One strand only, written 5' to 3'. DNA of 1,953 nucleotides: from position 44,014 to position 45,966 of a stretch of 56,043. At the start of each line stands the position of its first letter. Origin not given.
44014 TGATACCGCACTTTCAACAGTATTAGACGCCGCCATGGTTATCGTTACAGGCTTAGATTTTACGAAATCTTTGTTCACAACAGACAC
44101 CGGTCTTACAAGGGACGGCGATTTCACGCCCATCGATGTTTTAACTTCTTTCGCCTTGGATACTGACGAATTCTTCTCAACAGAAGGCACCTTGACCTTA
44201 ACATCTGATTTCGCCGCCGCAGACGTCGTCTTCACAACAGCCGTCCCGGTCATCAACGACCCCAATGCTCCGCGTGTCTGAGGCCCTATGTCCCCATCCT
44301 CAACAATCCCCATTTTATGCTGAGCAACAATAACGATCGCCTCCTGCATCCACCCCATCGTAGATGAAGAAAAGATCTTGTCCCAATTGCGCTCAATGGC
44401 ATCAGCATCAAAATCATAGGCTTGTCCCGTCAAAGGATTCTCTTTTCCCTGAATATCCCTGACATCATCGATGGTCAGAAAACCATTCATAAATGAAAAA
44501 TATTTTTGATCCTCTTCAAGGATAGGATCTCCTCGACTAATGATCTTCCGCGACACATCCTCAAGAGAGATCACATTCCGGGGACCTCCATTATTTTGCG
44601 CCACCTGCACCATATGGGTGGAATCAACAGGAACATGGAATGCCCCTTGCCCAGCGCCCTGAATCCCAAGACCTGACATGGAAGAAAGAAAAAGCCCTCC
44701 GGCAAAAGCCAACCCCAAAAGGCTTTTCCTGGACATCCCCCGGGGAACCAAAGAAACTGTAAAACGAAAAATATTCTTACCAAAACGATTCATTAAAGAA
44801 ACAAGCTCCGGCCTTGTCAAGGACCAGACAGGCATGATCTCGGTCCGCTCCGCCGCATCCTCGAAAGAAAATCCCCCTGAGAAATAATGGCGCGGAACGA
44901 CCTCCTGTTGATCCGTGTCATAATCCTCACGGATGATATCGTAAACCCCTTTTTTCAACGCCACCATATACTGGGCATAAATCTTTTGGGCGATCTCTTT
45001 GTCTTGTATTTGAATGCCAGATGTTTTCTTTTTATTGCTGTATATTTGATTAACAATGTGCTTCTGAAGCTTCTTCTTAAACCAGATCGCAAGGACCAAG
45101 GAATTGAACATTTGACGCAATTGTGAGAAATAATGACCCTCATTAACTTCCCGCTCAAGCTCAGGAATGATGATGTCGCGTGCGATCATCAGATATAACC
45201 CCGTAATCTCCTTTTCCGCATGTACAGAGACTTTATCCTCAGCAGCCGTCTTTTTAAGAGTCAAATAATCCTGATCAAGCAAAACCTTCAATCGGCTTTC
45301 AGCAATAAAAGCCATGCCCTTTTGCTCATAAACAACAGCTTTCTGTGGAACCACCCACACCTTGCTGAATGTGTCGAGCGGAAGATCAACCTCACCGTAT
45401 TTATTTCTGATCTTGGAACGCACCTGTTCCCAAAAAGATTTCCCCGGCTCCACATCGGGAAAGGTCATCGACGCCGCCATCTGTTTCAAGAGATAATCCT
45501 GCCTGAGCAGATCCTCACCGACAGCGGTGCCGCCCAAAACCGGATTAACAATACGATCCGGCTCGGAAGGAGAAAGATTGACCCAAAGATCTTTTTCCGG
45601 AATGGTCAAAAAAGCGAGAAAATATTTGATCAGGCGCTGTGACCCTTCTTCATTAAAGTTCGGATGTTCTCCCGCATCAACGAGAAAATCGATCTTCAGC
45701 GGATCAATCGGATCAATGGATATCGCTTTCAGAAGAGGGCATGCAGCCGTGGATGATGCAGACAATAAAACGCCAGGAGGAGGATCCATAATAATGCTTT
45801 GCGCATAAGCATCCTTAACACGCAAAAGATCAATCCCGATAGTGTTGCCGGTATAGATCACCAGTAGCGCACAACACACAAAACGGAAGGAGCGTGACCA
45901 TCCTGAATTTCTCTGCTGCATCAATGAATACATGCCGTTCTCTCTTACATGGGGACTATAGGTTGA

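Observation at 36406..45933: Giant 9.5-kb ORF encoding a single-polypeptide, apparently envelope-spanning multidomain protein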

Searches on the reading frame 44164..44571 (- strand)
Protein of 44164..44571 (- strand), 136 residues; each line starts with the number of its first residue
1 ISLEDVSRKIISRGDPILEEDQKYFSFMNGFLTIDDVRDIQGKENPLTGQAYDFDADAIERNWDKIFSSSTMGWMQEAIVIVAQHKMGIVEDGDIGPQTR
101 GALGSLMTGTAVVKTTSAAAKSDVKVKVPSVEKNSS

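Call 74: search_solved_structures(query=A7, max_evalue=10, show_alignments=2)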
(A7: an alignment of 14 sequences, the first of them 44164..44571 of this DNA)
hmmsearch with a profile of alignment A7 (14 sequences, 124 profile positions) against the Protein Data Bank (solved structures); distinct sequences matched with E-value up to 10: 13.
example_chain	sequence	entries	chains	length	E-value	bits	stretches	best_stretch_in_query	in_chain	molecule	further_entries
4lpq_A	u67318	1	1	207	1e-06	31.8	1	72-114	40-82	ErfK/YbiS/YcfS/YnhG family protein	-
5tv7_A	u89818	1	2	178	0.0029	20.6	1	71-105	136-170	Putative peptidoglycan-binding/hydrolysing protein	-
7aj9_A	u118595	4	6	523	0.0095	18.9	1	82-109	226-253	L,D-transpeptidase YcbB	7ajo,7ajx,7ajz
5nm7_G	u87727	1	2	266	0.027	17.5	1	73-109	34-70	Peptidoglycan-binding domain 1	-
2nr7_A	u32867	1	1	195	0.034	17.1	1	81-107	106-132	Secretion activator protein, putative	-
4fet_B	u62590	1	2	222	0.069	16.1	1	73-117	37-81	Spore cortex-lytic enzyme prepeptide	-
6tci_A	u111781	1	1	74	0.075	16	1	72-106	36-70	Spore cortex-lytic enzyme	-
7dnp_A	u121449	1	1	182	0.13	15.3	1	81-109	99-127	Secretion activator protein, hypothetical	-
1lbu_A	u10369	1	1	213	0.19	14.7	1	73-104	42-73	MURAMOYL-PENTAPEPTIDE CARBOXYPEPTIDASE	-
7rum_A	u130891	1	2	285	0.27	14.2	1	70-113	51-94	Endolysin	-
4xxt_A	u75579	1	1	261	0.42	13.6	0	84-107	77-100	Fusion of predicted Zn-dependent amidase/peptidase (Cell wall hydrolase/DD-carboxypeptidas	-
7kgn_A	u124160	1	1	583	0.85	12.6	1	82-111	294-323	L,D-transpeptidase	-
7kgm_A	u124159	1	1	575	1.9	11.5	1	74-107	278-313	Putative exported protein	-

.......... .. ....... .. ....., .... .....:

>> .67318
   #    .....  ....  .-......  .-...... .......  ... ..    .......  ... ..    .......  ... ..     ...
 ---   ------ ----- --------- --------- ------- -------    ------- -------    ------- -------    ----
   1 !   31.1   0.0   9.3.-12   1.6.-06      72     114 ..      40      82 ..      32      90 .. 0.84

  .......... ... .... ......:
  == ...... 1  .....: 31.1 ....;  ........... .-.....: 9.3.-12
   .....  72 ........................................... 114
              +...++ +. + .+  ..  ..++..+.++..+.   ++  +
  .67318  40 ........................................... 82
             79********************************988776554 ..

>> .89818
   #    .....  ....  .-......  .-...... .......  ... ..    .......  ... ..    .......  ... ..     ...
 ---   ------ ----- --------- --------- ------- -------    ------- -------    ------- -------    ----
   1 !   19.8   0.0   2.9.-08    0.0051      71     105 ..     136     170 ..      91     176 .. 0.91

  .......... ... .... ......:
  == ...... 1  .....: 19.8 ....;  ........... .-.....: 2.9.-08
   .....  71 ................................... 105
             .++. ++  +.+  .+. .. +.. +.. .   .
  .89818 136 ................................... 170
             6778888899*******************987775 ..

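Call 75: search_protein_families(library=pfam, alignment_id=A7, max_evalue=1)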
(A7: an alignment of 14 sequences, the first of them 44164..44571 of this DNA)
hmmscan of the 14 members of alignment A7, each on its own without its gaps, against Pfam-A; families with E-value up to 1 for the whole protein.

A. member 1, window:44164-44571:- (136 aa): 2 families
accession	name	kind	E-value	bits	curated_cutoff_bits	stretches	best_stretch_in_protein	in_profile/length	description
PF09374.15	PG_binding_3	-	0.048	14.3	24.6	1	73-104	4-32/76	Predicted Peptidoglycan domain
PF01471.23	PG_binding_1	-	0.069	13.8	23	1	77-103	31-57/57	Putative peptidoglycan binding domain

B. families by the number of members that match (of 14 scanned): 12 families
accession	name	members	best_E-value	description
PF01471.23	PG_binding_1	12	0.00014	Putative peptidoglycan binding domain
PF09374.15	PG_binding_3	10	9.5e-05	Predicted Peptidoglycan domain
PF20269.3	CATRA-N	1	0.011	CASPASE and TPR Repeat-Associated N-terminal domain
PF13490.11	zf-HC2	1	0.014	Putative zinc-finger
PF23651.1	TRAF_BTBD17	1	0.043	BTBD17 TRAF domain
PF07006.16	DUF1310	1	0.061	Protein of unknown function (DUF1310)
PF17388.7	GP24_25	1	0.072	Mycobacteriophage tail assembly protein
PF03906.20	Phage_T7_tail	1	0.082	Phage T7 tail fibre protein, N-terminal domain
PF06384.16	ICAT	1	0.085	Beta-catenin-interacting protein ICAT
PF22734.1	NNH2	1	0.09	NACHT N-terminal Helical domain 2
PF16276.10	NPM1-C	1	0.17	Nucleophosmin C-terminal domain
PF03015.24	Sterile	1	0.18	Male sterility protein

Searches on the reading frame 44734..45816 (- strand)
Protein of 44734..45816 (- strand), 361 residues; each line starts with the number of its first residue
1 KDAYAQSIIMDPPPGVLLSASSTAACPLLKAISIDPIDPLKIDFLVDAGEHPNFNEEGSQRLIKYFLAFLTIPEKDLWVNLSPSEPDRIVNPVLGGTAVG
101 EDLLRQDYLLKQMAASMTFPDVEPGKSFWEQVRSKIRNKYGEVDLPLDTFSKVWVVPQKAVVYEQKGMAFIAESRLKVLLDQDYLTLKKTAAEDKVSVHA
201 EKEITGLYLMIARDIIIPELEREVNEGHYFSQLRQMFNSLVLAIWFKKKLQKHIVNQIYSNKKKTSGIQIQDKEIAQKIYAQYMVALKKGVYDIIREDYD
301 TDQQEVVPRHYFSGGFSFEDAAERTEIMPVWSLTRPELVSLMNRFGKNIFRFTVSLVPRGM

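Call 29: search_solved_structures(query=A3, max_evalue=10, show_alignments=2)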
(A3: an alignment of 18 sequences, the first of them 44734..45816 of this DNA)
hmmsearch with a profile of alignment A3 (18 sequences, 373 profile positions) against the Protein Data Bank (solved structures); distinct sequences matched with E-value up to 10: 0.

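Call 30: search_protein_families(library=pfam, alignment_id=A3, max_evalue=1)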
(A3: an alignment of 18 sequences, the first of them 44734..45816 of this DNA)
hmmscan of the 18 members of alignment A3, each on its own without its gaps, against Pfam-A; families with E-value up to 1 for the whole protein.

A. member 1, window:44734-45816:- (361 aa): 0 families

B. families by the number of members that match (of 18 scanned): 14 families
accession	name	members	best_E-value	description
PF05979.17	DUF896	2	0.012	Bacterial protein of unknown function (DUF896)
PF16313.11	DUF4953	1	0.015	Met-zincin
PF14870.12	PSII_BNR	1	0.016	Photosynthesis system II assembly factor YCF48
PF11043.13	Anti-RecBCD_p2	1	0.032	Bacteriophage P22, anti-RecBCD protein 2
PF04963.19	Sigma54_CBD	1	0.041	Sigma-54 factor, core binding domain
PF11890.14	DUF3410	1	0.054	Domain of unknown function (DUF3410)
PF12072.13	RNase_Y_N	1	0.056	RNase Y N-terminal region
PF20959.2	BibA_N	1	0.057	BibA adhesin stalk domain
PF01157.24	Ribosomal_L21e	1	0.066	Ribosomal protein L21e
PF06595.17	BDV_P24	1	0.078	Borna disease virus P24 protein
PF13618.11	Gluconate_2-dh3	1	0.088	Gluconate 2-dehydrogenase subunit 3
PF12066.13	SERRATE_Ars2_N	1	0.11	SERRATE/Ars2, N-terminal domain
PF12948.12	MSP7_C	1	0.15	MSP7-like protein C-terminal domain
PF21258.2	Glyco_hydro_120_ins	1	0.33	Glycoside hydrolase 120, insertion domain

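Call 46: predict_structure(alignment_id=A3)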
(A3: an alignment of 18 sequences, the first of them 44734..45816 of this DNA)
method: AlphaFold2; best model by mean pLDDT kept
length: 361 residues; sequences in the alignment: 18
mean_pLDDT: 64.8   pTM: 0.68
mean pLDDT of the five models: 64.8, 64.6, 64.0, 61.5, 60.8
residues with pLDDT >= 90: 5; 70-90: 166; 50-70: 104; < 50: 86
segments of 3 or more residues with pLDDT < 50: 1-11, 13-15, 84-88, 193-204, 258-273, 285-298, 307-325, 359-361
pLDDT, mean of each block of 10 residues (from residue 1): 31 51 71 79 83 73 81 59 51 67 79 70 78 88 65 77 80 84 69 39 60 86 87 89 82 53 36 50 47 44 55 41 48 54 65 66 36
secondary structure, 60 per line:
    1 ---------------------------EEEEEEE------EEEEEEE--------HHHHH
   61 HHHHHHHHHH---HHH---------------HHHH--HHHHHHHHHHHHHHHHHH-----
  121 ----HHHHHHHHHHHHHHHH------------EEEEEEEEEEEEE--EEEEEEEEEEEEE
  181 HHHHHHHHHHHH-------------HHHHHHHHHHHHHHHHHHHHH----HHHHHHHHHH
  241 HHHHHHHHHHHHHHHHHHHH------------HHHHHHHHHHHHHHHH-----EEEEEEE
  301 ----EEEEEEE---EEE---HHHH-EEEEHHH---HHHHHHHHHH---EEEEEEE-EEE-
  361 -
elements in order: E28-34 E41-47 H56-70 H92-95 H98-115 H125-140 E153-165 E168-180 H181-192 H206-226 H231-260 H273-288 E294-300 E305-311 E315-317 H321-324 E326-329 H336-345 E349-355 E357-359

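Call 50: fold_search(model_id=the predicted structure, library=pdb)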
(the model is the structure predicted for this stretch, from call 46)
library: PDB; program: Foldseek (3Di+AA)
matches with E <= 10: 180; with E <= 0.001: 0
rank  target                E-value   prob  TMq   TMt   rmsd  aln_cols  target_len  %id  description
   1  1xte                  4.2e-01  0.09  0.08  0.19  14.9       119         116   12  crystal structure of CISK-PX domain (released 2004-11-16)
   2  4e98_C                4.5e-01  0.11  0.08  0.17  13.0       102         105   12  Crystal structure of possible CutA1 divalent ion tolerance protein from Cryptosporidium parvum Iowa II (released 2012-04-11)
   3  4e98_A                5.6e-01  0.08  0.07  0.16  13.9       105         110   10  Crystal structure of possible CutA1 divalent ion tolerance protein from Cryptosporidium parvum Iowa II (released 2012-04-11)
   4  4q7a_D                5.9e-01  0.05  0.07  0.08  20.4       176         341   12  Crystal Structure of N-acetyl-ornithine/N-acetyl-lysine Deacetylase from Sphaerobacter thermophilus (released 2014-07-02)
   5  5lvt_A                6.9e-01  0.08  0.09  0.23  15.1        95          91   18  Structure of HU protein from Lactococcus lactis (released 2017-10-25)
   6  7zmb_F                6.9e-01  0.03  0.11  0.13  19.6       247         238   12  CryoEM structure of mitochondrial complex I from Chaetomium thermophilum (state 2) (released 2022-11-30)
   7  3rhi_A                7.3e-01  0.07  0.08  0.23  13.4        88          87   12  DNA-binding protein HU from Bacillus anthracis (released 2011-04-20)
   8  1xk8_A                7.7e-01  0.06  0.06  0.16  14.6       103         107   14  Divalent cation tolerant protein CUTA from Homo sapiens O60888 (released 2004-10-19)
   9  3rhi_C                8.2e-01  0.07  0.08  0.22  13.9        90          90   11  DNA-binding protein HU from Bacillus anthracis (released 2011-04-20)
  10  4q7a_C                8.6e-01  0.04  0.08  0.08  24.2       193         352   11  Crystal Structure of N-acetyl-ornithine/N-acetyl-lysine Deacetylase from Sphaerobacter thermophilus (released 2014-07-02)
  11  6ajl_A                9.1e-01  0.08  0.12  0.15  22.3       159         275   12  DOCK7 mutant I1836Y complexed with Cdc42 (released 2019-03-20)
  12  7blq_G                9.6e-01  0.07  0.10  0.22  14.6       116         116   14  Vps26 dimer region of the fungal membrane-assembled retromer:Grd19 complex. (released 2021-03-03)
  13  1ihf_A                9.6e-01  0.06  0.08  0.21  14.2        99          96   13  INTEGRATION HOST FACTOR/DNA COMPLEX (released 1997-02-12)
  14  6baq_F                1.1e+00  0.08  0.11  0.17  10.1       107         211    9  Mus musculus BPIFA1 (released 2018-05-09)
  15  3aon_A                1.1e+00  0.06  0.13  0.21  17.2       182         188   15  Crystal structure of the central axis (NtpD-NtpG) in the catalytic portion of Enterococcus hirae V-type sodium ATPase (released 2011-10-05)
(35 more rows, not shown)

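Call 80: search_protein_representatives(alignment_id=A3)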
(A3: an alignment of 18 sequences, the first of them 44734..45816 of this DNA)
Query: 18 sequences, 373 profile positions. Proteins with E-value up to 0.001 (for the whole library): 8301; up to 1e-10: 7838; up to 1e-30: 6742. The best 150 are listed.
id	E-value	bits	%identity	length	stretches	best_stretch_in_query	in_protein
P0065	1.0e-166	570.8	-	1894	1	9-340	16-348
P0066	2.2e-165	566.5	-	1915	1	3-366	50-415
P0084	3.6e-165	565.8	-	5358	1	3-358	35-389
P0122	6.3e-165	565.0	-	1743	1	4-341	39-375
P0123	9.4e-165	564.4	-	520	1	4-367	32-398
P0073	1.9e-164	563.4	-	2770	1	5-327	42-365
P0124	2.1e-164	563.3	-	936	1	4-352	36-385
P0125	2.3e-164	563.2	-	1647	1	3-330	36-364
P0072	3.6e-164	562.5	-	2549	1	4-329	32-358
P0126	6.3e-164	561.7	-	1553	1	5-327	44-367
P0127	6.4e-164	561.7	-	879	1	3-338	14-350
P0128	9.0e-164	561.2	-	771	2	3-347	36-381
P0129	1.1e-163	560.9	-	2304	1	4-340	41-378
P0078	1.9e-163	560.1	-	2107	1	5-343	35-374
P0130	2.0e-163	560.1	-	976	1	4-327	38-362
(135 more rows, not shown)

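Call 92: search_protein_families(library=ncbifam, proteins=[window:44734-45816:-], max_evalue=10)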
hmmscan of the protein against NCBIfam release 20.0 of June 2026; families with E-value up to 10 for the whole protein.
window:44734-45816:- (361 aa): 0 families
